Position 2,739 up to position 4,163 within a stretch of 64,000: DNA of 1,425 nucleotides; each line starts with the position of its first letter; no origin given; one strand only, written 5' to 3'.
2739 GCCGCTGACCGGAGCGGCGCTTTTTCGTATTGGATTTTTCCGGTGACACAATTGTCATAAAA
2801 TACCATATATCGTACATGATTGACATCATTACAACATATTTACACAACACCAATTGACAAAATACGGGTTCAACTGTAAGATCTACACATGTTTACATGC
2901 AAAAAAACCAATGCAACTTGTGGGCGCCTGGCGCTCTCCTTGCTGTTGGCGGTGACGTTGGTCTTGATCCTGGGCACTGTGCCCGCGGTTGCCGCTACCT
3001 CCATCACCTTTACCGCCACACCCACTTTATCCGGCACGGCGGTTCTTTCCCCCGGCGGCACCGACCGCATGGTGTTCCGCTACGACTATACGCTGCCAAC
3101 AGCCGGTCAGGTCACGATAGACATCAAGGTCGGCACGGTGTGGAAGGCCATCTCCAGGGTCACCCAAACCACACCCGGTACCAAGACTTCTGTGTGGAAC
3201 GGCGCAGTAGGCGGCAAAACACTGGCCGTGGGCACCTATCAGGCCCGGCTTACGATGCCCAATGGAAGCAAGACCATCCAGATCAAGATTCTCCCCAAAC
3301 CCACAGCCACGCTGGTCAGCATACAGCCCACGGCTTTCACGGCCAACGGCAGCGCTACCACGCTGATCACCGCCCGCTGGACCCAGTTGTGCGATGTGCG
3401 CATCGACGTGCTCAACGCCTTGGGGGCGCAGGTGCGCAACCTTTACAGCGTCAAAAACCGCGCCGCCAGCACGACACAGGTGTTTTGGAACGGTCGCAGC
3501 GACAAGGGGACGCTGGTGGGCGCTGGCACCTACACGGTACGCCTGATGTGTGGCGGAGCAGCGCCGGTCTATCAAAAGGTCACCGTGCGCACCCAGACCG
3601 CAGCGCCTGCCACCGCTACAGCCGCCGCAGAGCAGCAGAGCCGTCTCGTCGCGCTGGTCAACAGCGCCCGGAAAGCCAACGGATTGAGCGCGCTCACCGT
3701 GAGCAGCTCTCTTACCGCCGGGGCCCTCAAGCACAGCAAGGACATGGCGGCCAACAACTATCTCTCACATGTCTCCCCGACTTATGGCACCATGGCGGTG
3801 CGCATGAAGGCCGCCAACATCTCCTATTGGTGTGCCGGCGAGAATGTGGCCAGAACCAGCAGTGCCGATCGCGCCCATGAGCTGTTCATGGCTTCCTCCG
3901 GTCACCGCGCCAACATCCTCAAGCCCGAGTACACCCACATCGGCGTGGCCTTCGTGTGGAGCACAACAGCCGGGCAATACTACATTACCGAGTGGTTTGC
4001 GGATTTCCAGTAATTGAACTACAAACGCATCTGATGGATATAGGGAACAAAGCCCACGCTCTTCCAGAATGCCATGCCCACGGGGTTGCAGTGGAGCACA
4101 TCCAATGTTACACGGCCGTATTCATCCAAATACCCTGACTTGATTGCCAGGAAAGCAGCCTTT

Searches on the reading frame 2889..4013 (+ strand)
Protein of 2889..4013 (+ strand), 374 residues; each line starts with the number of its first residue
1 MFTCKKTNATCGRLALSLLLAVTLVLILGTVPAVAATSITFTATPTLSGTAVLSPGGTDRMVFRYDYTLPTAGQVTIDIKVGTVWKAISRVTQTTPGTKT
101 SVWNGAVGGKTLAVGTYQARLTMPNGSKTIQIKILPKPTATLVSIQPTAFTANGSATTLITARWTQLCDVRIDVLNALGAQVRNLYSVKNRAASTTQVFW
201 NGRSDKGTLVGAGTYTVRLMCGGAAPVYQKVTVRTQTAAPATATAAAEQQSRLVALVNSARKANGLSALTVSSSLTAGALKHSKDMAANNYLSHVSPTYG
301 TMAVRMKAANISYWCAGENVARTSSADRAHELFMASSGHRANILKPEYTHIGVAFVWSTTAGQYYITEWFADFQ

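Call 45: search_protein_families(library=pfam, proteins=[window:2889-4013:+], max_evalue=0.00001)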
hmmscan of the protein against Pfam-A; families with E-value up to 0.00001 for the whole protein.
window:2889-4013:+ (374 aa): 2 families
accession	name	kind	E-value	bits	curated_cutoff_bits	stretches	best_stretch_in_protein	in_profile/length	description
PF00188.32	CAP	-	4.4e-17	63.4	21.1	1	255-363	2-110/117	Cysteine-rich secretory protein family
PF13860.13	FlgD_ig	-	3.1e-06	27.5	27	0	170-218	25-72/79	FlgD Ig-like domain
